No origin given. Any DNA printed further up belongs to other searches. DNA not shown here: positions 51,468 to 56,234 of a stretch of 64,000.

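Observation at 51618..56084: P-type ATPase with non-canonical M4 ion-site motif (PLWAP) and an extra N-terminal membrane domain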

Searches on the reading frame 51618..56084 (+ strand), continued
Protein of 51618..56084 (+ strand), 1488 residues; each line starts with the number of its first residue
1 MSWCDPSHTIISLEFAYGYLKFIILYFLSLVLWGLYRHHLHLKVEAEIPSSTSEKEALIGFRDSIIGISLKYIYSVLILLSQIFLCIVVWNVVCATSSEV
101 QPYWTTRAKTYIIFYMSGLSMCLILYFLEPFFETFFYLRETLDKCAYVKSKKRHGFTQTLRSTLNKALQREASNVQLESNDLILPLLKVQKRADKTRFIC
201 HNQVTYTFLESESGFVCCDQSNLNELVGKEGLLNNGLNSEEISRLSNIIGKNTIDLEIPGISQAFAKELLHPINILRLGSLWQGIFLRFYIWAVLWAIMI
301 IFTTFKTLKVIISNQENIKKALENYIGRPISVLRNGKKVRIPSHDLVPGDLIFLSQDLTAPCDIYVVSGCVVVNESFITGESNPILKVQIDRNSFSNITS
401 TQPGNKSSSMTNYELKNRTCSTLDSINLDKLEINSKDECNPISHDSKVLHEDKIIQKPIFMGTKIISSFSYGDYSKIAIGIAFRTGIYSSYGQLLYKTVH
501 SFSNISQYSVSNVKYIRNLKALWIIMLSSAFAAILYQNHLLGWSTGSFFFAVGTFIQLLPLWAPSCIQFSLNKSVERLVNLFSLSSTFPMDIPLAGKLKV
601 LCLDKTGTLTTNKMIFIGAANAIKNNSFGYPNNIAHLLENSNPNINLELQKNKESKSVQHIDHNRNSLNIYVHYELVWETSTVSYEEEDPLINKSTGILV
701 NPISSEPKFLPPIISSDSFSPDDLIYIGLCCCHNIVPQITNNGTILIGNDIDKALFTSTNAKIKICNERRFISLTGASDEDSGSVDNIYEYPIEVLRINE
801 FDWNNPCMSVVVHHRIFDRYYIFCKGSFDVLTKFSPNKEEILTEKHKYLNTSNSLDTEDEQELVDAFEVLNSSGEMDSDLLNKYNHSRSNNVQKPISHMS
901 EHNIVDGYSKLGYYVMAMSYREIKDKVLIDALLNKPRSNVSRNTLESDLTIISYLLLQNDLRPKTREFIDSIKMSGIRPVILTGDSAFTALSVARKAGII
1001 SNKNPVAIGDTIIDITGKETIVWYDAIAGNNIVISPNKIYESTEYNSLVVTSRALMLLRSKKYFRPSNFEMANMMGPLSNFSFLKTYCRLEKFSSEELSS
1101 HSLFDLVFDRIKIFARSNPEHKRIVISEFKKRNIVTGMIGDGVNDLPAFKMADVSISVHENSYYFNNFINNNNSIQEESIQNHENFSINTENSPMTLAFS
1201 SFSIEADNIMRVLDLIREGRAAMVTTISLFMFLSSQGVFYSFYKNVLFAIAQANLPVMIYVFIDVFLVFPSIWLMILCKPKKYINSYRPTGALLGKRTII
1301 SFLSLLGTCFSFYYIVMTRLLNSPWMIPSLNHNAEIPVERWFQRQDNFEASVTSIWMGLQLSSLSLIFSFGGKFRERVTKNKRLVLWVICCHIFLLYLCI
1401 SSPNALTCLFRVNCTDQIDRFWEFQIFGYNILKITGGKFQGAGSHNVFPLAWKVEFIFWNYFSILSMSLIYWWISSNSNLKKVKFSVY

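Call 17: find_homologous_proteins(query=A2, max_evalue=1e-10)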
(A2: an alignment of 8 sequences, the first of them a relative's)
Query A2 (8 sequences) (1488 aa, profile of the alignment): 883 proteins with E <= 1e-10 among 7955 candidates; the best 120 are listed.
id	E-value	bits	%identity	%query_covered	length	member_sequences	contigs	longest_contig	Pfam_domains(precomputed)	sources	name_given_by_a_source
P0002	0.0e+0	2835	87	100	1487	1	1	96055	PF00702.33,PF00122.26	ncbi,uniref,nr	ncbi:P-type ATpase3 cation transport ATpase [Cryptosporidium sp. chipmunk genotype I]|uniref:P-type 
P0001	0.0e+0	2835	100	100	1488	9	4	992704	PF00702.33,PF13246.13,PF00122.26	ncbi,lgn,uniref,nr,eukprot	ncbi:P-type ATpase3 cation transport ATpase, signal peptide [Cryptosporidium parvum Iowa II]|uniref:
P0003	0.0e+0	2834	80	100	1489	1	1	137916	PF00702.33,PF00122.26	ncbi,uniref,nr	ncbi:P-type ATPase cation transport protein [Cryptosporidium ubiquitum]|uniref:P-type ATPase cation 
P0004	0.0e+0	2745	72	100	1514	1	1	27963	PF00702.33,PF00122.26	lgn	-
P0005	0.0e+0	2610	61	100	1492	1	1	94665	PF00702.33,PF00122.26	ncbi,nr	ncbi:E1-E2 ATPase family protein [Cryptosporidium felis]|nr:E1-E2 ATPase family protein [Cryptospori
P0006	0.0e+0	2485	49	71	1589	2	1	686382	PF00702.33,PF00122.26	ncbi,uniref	ncbi:hypothetical protein RS030_111970 [Cryptosporidium xiaoi]|uniref:P-type ATPase A domain-contain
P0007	0.0e+0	2364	46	54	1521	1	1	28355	PF00702.33,PF13246.13,PF00122.26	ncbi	ncbi:E1-E2 ATPase family protein [Cryptosporidium serpentis]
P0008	0.0e+0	2346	43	99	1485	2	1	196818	PF00702.33,PF13246.13,PF00122.26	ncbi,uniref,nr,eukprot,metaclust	ncbi:E1-E2 ATPase family protein [Cryptosporidium muris RN66]|uniref:E1-E2 ATPase family protein n=1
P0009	0.0e+0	1250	42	46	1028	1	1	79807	PF00702.33,PF13246.13,PF00122.26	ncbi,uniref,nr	ncbi:hypothetical protein FG386_002409 [Cryptosporidium ryanae]|uniref:uncharacterized protein n=1 T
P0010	1.2e-84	303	22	53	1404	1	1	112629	PF00702.33,PF00690.32,PF00122.26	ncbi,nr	ncbi:hypothetical protein BC940DRAFT_337870 [Gongronella butleri]|nr:hypothetical protein BC940DRAFT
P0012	1.7e-70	256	23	33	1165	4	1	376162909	PF12409.14,PF00702.33,PF13246.13,PF00690.32,PF00122.26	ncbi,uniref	ncbi:polyamine-transporting ATPase 13A2 isoform X2 [Narcine bancroftii]|uniref:polyamine-transportin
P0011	5.6e-67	244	24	33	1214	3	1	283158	PF12409.14,PF00702.33,PF13246.13,PF00122.26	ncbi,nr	ncbi:hypothetical protein DSO57_1021714 [Entomophthora muscae]|nr:hypothetical protein DSO57_1021714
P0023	1.1e-66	243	22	32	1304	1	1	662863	PF12409.14,PF00702.33,PF13246.13,PF00690.32,PF00122.26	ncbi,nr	ncbi:P-type ATPase-like protein [Spinellus fusiger]|nr:P-type ATPase-like protein [Spinellus fusiger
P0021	6.6e-66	241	22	32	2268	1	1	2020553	PF00122.26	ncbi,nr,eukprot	ncbi:unnamed protein product [Amoebophrya sp. A25]|nr:unnamed protein product [Amoebophrya sp. A25]|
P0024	1.8e-65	239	24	34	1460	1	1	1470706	PF12409.14,PF00702.33,PF13246.13,PF00689.27,PF00122.26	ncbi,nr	ncbi:hypothetical protein C8R43DRAFT_973384 [Mycena crocata]|nr:hypothetical protein C8R43DRAFT_9733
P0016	1.9e-65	239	26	19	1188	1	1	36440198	PF12409.14,PF00702.33,PF13246.13,PF00122.26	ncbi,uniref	ncbi:hypothetical protein O3P69_001925 [Scylla paramamosain]|uniref:Polyamine-transporting ATPase 13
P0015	2.9e-65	239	26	19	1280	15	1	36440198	PF12409.14,PF00702.33,PF13246.13,PF00122.26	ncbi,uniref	ncbi:hypothetical protein O3P69_001925 [Scylla paramamosain]|uniref:Polyamine-transporting ATPase 13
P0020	3.5e-65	238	24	33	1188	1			PF12409.14,PF00702.33,PF13246.13,PF00122.26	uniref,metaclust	uniref:Cation-transporting ATPase n=2 Tax=Scylla olivacea TaxID=85551 RepID=A0A0P4W4W7_SCYOL|metaclu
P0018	5.2e-65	238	26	19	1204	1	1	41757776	PF12409.14,PF00702.33,PF13246.13,PF00122.26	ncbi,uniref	ncbi:polyamine-transporting ATPase 13A3-like isoform X4 [Scylla paramamosain]|uniref:polyamine-trans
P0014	6.1e-64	234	24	32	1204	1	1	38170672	PF12409.14,PF00702.33,PF13246.13,PF00122.26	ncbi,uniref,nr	ncbi:polyamine-transporting ATPase 13A3-like isoform X7 [Portunus trituberculatus]|uniref:polyamine-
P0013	1.7e-63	233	23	35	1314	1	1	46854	PF12409.14,PF00702.33,PF13246.13,PF00689.27,PF00690.32,PF00122.26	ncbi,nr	ncbi:hypothetical protein GGI12_000729 [Dipsacomyces acuminosporus]|nr:hypothetical protein GGI12_00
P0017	2.1e-63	233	22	32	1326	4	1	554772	PF12409.14,PF00702.33,PF13246.13,PF00122.26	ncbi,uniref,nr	ncbi:hypothetical protein O0I10_003773 [Lichtheimia ornata]|uniref:Cation-transporting ATPase n=1 Ta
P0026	1.4e-62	230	25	29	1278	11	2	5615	PF12409.14,PF00702.33,PF13246.13,PF00122.26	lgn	-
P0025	1.6e-62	230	21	33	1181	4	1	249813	PF12409.14,PF00702.33,PF13246.13,PF00122.26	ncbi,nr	ncbi:hypothetical protein GGI26_002399 [Coemansia sp. RSA 1358]|nr:hypothetical protein GGI26_002399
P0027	6.0e-61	224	22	33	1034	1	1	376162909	PF12409.14,PF00702.33,PF13246.13,PF00690.32,PF00122.26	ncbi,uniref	ncbi:polyamine-transporting ATPase 13A2 isoform X4 [Narcine bancroftii]|uniref:polyamine-transportin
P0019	2.8e-56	209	22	33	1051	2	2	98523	PF12409.14,PF00702.33,PF13246.13,PF00122.26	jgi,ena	-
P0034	6.3e-56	208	23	34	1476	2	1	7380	PF12409.14,PF00702.33,PF13246.13,PF00122.26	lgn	-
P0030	2.6e-55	206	24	34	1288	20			PF12409.14,PF00702.33,PF13246.13,PF00690.32,PF00122.26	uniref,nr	uniref:cation-transporting ATPase 13A2 isoform X3 n=1 Tax=Podarcis muralis TaxID=64176 RepID=UPI0010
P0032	4.5e-55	205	21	37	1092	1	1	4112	PF12409.14,PF00702.33,PF13246.13,PF00122.26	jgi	jgi:cation-transporting ATPase 13A2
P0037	1.4e-54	203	23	26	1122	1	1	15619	PF00702.33,PF13246.13,PF00122.26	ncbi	ncbi:E1-E2 ATPase-domain-containing protein, partial [Piptocephalis cylindrospora]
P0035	1.6e-54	203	25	26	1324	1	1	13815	PF12409.14,PF00702.33,PF00122.26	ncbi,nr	ncbi:hypothetical protein Golomagni_02679 [Golovinomyces magnicellulatus]|nr:hypothetical protein Go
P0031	1.8e-54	203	23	33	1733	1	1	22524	PF12409.14,PF00702.33,PF13246.13,PF00122.26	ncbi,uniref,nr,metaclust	ncbi:hypothetical protein K437DRAFT_276836 [Tilletiaria anomala UBC 951]|uniref:Cation-transporting 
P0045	2.3e-54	203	21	30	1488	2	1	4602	PF12409.14,PF00702.33,PF13246.13,PF00122.26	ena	-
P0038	5.6e-53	198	21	70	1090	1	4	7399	PF12409.14,PF00702.33,PF13246.13,PF00122.26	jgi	jgi:cation-transporting ATPase 13A2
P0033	9.8e-53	197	24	27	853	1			PF00702.33,PF13246.13,PF00690.32,PF00122.26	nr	nr:TPA: hypothetical protein GDO54_003159 [Pyxicephalus adspersus]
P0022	1.9e-52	196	23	74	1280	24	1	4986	PF00702.33,PF13246.13,PF00122.26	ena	-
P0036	3.8e-50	189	21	23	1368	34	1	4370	PF00702.33,PF13246.13,PF00122.26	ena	-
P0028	3.8e-50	189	26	25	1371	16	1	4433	PF12409.14,PF00702.33,PF13246.13,PF00122.26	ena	-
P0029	2.7e-49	186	23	27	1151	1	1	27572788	PF12409.14,PF00702.33,PF13246.13,PF00690.32,PF00122.26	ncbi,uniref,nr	ncbi:cation-transporting ATPase 13A2 [Anoplopoma fimbria]|uniref:cation-transporting ATPase 13A2 n=1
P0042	1.2e-48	184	23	29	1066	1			PF12409.14,PF00702.33,PF13246.13,PF00122.26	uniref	uniref:ATPase 13A3 n=1 Tax=Cyprinus carpio TaxID=7962 RepID=A0A8C1L0A1_CYPCA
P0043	6.4e-47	178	25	26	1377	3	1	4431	PF12409.14,PF00702.33,PF13246.13,PF00122.26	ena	-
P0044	7.3e-46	174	22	34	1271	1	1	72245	PF12409.14,PF00702.33,PF13246.13,PF00690.32,PF00122.26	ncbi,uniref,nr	ncbi:unnamed protein product [Cyprideis torosa]|uniref:Cation-transporting ATPase n=1 Tax=Cyprideis 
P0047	6.9e-43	165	25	25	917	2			PF00702.33,PF13246.13,PF00122.26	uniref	uniref:ATPase cation transporting 13A2 n=1 Tax=Podarcis muralis TaxID=64176 RepID=A0A670J190_PODMU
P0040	1.2e-41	161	23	27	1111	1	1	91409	PF00702.33,PF13246.13,PF00122.26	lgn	-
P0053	4.7e-41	159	51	3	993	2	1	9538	PF00702.33,PF13246.13,PF00689.27,PF00690.32,PF00122.26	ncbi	-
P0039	1.1e-40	157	26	26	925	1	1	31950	PF00702.33,PF13246.13,PF00689.27,PF08282.19,PF00690.32,PF00122.26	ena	-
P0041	2.9e-40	156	24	26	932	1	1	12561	PF00702.33,PF13246.13,PF00689.27,PF08282.19,PF00690.32,PF00122.26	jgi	jgi:magnesium-transporting ATPase (P-type)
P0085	4.8e-40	155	31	9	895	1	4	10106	PF00702.33,PF13246.13,PF00689.27,PF08282.19,PF00690.32,PF00122.26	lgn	-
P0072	1.1e-38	151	29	9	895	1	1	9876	PF00702.33,PF13246.13,PF00689.27,PF00690.32,PF00122.26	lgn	-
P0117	2.0e-38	150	23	17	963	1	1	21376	PF00702.33,PF13246.13,PF00689.27,PF08282.19,PF00690.32,PF00122.26,PF12710.14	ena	-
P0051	1.2e-37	147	49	5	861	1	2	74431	PF00702.33,PF13246.13,PF00689.27,PF00690.32,PF00122.26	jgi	-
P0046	1.4e-37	147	22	26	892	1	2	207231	PF00702.33,PF13246.13,PF00689.27,PF00690.32,PF00122.26,PF12710.14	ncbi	-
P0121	3.3e-37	146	23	10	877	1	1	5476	PF00702.33,PF13246.13,PF00689.27,PF00690.32,PF00122.26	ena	-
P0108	4.6e-37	145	28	9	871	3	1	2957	PF00702.33,PF13246.13,PF00689.27,PF08282.19,PF00690.32,PF00122.26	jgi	-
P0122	7.2e-37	145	29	11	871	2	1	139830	PF00702.33,PF00689.27,PF00690.32,PF00122.26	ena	-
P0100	9.4e-37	144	47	4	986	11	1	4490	PF00702.33,PF13246.13,PF00689.27,PF00690.32,PF00122.26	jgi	-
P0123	9.9e-37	144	26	9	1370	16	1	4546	PF00702.33,PF13246.13,PF00122.26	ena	-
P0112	1.1e-36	144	41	5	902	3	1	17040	PF00702.33,PF13246.13,PF00689.27,PF00690.32,PF00122.26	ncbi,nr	ncbi:MAG: hypothetical protein K0R46_698 [Herbinix sp.]|nr:hypothetical protein [Herbinix sp.]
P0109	1.4e-36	144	23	27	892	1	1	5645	PF00702.33,PF13246.13,PF00689.27,PF08282.19,PF00690.32,PF00122.26,PF12710.14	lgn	-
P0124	1.9e-36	143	23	21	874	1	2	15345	PF00702.33,PF13246.13,PF00689.27,PF08282.19,PF00690.32,PF00122.26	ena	-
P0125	2.5e-36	143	23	10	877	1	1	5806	PF00702.33,PF13246.13,PF00689.27,PF00690.32,PF00122.26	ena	-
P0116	2.6e-36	143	23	21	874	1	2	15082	PF00702.33,PF13246.13,PF00689.27,PF08282.19,PF00690.32,PF00122.26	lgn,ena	-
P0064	2.8e-36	143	32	10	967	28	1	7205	PF00702.33,PF13246.13,PF00689.27,PF00690.32,PF00122.26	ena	-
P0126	4.7e-36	142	23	10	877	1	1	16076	PF00702.33,PF13246.13,PF00689.27,PF08282.19,PF00690.32,PF00122.26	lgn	-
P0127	5.0e-36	142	24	26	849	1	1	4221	PF00702.33,PF13246.13,PF00689.27,PF00690.32,PF00122.26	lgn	-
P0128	5.8e-36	142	23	10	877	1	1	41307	PF00702.33,PF13246.13,PF00689.27,PF00690.32,PF00122.26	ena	-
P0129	6.2e-36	142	23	10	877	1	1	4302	PF00702.33,PF13246.13,PF00689.27,PF00690.32,PF00122.26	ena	-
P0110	6.6e-36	141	24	26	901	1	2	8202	PF00702.33,PF13246.13,PF00689.27,PF08282.19,PF00690.32,PF00122.26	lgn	-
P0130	7.1e-36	141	23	10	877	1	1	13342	PF00702.33,PF13246.13,PF00689.27,PF00690.32,PF00122.26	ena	-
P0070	7.1e-36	141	35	5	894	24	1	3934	PF00702.33,PF13246.13,PF00689.27,PF00690.32,PF00122.26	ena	-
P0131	7.6e-36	141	24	21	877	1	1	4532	PF00702.33,PF13246.13,PF00689.27,PF00690.32,PF00122.26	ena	-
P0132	7.7e-36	141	22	12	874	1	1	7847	PF00702.33,PF13246.13,PF00689.27,PF08282.19,PF00690.32,PF00122.26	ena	-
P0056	8.4e-36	141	23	20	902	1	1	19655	PF00702.33,PF13246.13,PF00689.27,PF00690.32,PF00122.26,PF12710.14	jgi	jgi:Ca2+-transporting ATPase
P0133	8.7e-36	141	23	10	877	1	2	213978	PF00702.33,PF13246.13,PF00689.27,PF00690.32,PF00122.26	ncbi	-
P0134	8.9e-36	141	23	10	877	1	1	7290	PF00702.33,PF13246.13,PF00689.27,PF00690.32,PF00122.26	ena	-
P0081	8.9e-36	141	24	21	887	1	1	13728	PF00702.33,PF13246.13,PF00689.27,PF08282.19,PF00690.32,PF00122.26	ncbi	-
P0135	9.1e-36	141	23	10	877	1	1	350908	PF00702.33,PF13246.13,PF00689.27,PF00690.32,PF00122.26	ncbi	-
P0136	9.2e-36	141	23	10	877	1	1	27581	PF00702.33,PF13246.13,PF00689.27,PF08282.19,PF00690.32,PF00122.26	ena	-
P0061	9.2e-36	141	42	5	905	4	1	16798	PF00702.33,PF13246.13,PF00689.27,PF00690.32,PF00122.26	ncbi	ncbi:cation-translocating P-type ATPase [Moorellaceae bacterium AZ2]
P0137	9.7e-36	141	26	8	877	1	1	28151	PF00702.33,PF13246.13,PF00689.27,PF08282.19,PF00690.32,PF00122.26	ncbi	-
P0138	1.1e-35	141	23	10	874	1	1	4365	PF00702.33,PF13246.13,PF00689.27,PF00690.32,PF00122.26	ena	-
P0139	1.2e-35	141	38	6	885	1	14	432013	PF00702.33,PF13246.13,PF00689.27,PF08282.19,PF00690.32,PF00122.26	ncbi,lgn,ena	-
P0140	1.2e-35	141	23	10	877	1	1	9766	PF00702.33,PF13246.13,PF00689.27,PF00690.32,PF00122.26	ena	-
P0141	1.2e-35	141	23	10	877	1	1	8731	PF00702.33,PF13246.13,PF00689.27,PF00690.32,PF00122.26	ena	-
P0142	1.3e-35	140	23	10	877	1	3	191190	PF00702.33,PF13246.13,PF00689.27,PF00690.32,PF00122.26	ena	-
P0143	1.3e-35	140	23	10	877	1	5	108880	PF00702.33,PF13246.13,PF00689.27,PF00690.32,PF00122.26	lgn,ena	-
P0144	1.3e-35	140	23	10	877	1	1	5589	PF00702.33,PF13246.13,PF00689.27,PF00690.32,PF00122.26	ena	-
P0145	1.3e-35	140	23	10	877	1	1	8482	PF00702.33,PF13246.13,PF00689.27,PF00690.32,PF00122.26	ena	-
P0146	1.3e-35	140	23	10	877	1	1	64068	PF00702.33,PF13246.13,PF00689.27,PF00690.32,PF00122.26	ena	-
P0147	1.4e-35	140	24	21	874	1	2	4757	PF00702.33,PF13246.13,PF00689.27,PF00690.32,PF00122.26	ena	-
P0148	1.6e-35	140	23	10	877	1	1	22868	PF00702.33,PF13246.13,PF00689.27,PF00690.32,PF00122.26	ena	-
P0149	1.7e-35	140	23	10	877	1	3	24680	PF00702.33,PF13246.13,PF00689.27,PF00690.32,PF00122.26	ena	-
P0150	1.7e-35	140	23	10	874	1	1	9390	PF00702.33,PF13246.13,PF00689.27,PF00690.32,PF00122.26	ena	-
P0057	1.8e-35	140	24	26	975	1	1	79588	PF00702.33,PF13246.13,PF00689.27,PF00690.32,PF00122.26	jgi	jgi:P-type Ca2+ transporter type 2C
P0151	1.9e-35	140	44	5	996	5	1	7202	PF00702.33,PF13246.13,PF00689.27,PF00690.32,PF00122.26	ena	-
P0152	2.0e-35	140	23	10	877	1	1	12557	PF00702.33,PF13246.13,PF00689.27,PF08282.19,PF00690.32,PF00122.26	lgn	-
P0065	2.0e-35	140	33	6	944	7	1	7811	PF00702.33,PF13246.13,PF00689.27,PF08282.19,PF00690.32,PF00122.26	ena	-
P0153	2.0e-35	140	23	10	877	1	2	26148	PF00702.33,PF13246.13,PF00689.27,PF08282.19,PF00690.32,PF00122.26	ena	-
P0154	2.0e-35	140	23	10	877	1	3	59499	PF00702.33,PF13246.13,PF00689.27,PF08282.19,PF00690.32,PF00122.26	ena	-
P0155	2.1e-35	140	23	10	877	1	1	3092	PF00702.33,PF13246.13,PF00689.27,PF08282.19,PF00690.32,PF00122.26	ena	-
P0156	2.3e-35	140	23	10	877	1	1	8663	PF00702.33,PF13246.13,PF00689.27,PF00690.32,PF00122.26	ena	-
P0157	2.4e-35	140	23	10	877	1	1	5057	PF00702.33,PF13246.13,PF00689.27,PF08282.19,PF00690.32,PF00122.26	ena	-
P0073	2.4e-35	140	40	3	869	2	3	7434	PF00702.33,PF13246.13,PF00689.27,PF00690.32,PF00122.26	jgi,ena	-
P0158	2.4e-35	140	36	5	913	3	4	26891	PF00702.33,PF13246.13,PF00689.27,PF00690.32,PF00122.26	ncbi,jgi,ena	-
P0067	2.7e-35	139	29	10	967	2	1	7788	PF00702.33,PF13246.13,PF00689.27,PF00690.32,PF00122.26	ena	-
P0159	2.8e-35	139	23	20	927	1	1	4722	PF00702.33,PF13246.13,PF00689.27,PF08282.19,PF00690.32,PF00122.26,PF12710.14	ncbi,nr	ncbi:MAG: ATPase [Paenibacillus sp.]|nr:ATPase [Paenibacillus sp.]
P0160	3.1e-35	139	27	18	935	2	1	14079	PF00702.33,PF13246.13,PF00689.27,PF00690.32,PF00122.26,PF12710.14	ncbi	-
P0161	3.4e-35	139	23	10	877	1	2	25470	PF00702.33,PF13246.13,PF00689.27,PF00690.32,PF00122.26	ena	-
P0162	3.7e-35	139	23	10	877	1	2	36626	PF00702.33,PF13246.13,PF00689.27,PF00690.32,PF00122.26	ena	-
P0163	3.8e-35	139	23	10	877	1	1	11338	PF00702.33,PF13246.13,PF00689.27,PF00690.32,PF00122.26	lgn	-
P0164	3.9e-35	139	47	4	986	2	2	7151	PF00702.33,PF13246.13,PF00689.27,PF00690.32,PF00122.26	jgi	-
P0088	3.9e-35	139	22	20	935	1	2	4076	PF00702.33,PF13246.13,PF00689.27,PF00690.32,PF00122.26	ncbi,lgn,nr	ncbi:MAG: cation-translocating P-type ATPase [Nitrosospira sp.]|nr:cation-translocating P-type ATPas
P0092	4.1e-35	139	43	4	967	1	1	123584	PF00702.33,PF13246.13,PF00689.27,PF00690.32,PF00122.26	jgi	jgi:Ca2+-transporting ATPase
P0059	4.8e-35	139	32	10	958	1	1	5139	PF00702.33,PF13246.13,PF00689.27,PF08282.19,PF00690.32,PF00122.26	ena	-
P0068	5.0e-35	139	27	13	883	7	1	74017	PF00702.33,PF13246.13,PF00689.27,PF00690.32,PF00122.26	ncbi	-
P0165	5.0e-35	139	23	10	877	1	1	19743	PF00702.33,PF13246.13,PF00689.27,PF08282.19,PF00690.32,PF00122.26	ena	-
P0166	5.0e-35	139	23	10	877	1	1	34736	PF00702.33,PF13246.13,PF00689.27,PF00690.32,PF00122.26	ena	-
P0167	5.3e-35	138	23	10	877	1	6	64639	PF00702.33,PF13246.13,PF00689.27,PF08282.19,PF00690.32,PF00122.26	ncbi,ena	-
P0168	5.7e-35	138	23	10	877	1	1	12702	PF00702.33,PF13246.13,PF00689.27,PF00690.32,PF00122.26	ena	-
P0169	5.8e-35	138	23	10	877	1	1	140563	PF00702.33,PF13246.13,PF00689.27,PF08282.19,PF00690.32,PF00122.26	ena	-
